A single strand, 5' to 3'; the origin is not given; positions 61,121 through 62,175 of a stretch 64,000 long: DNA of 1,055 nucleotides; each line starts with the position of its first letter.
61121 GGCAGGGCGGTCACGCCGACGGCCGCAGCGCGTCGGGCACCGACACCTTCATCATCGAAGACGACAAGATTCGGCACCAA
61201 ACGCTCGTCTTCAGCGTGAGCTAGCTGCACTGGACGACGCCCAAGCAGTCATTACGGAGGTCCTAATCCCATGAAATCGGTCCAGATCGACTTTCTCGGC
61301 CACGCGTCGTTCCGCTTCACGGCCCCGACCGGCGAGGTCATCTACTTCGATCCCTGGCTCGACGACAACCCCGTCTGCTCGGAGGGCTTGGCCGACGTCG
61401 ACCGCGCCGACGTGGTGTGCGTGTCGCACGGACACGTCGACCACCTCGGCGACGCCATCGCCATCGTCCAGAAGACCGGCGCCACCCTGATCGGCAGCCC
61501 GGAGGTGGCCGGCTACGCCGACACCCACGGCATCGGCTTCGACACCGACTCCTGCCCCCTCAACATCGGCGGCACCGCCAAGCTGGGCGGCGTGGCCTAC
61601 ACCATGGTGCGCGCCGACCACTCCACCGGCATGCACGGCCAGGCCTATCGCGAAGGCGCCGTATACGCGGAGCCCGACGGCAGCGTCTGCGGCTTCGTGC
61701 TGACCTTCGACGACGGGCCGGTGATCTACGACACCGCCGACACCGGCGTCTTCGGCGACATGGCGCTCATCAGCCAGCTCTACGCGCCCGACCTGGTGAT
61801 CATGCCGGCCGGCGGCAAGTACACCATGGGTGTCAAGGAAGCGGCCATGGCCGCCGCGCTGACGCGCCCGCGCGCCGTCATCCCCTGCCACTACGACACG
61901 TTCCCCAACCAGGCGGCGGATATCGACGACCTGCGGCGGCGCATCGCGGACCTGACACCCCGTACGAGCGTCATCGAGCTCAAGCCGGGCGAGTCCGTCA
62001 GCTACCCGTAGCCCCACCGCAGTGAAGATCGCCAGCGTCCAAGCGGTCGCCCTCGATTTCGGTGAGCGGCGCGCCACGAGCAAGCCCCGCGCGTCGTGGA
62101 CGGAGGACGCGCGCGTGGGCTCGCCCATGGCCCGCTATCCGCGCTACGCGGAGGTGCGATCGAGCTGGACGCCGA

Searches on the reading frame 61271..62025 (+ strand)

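Call 68: search_protein_families(library=pfam, proteins=[window:61271-62011:+, window:61417-62025:+], max_evalue=0.001)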
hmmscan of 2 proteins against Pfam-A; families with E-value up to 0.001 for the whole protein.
window:61271-62011:+ (246 aa): 3 families
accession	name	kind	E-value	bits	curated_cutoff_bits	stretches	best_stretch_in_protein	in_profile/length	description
PF12706.13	Lactamase_B_2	-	2.8e-20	73.2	27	1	24-208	3-200/200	Beta-lactamase superfamily domain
PF13483.12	Lactamase_B_3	-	8.9e-19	68.5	24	1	5-207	1-160/160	Beta-lactamase superfamily domain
PF00753.33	Lactamase_B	-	7.5e-06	26.5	22.7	1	46-87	44-85/196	Metallo-beta-lactamase superfamily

window:61417-62025:+ (202 aa): 0 families
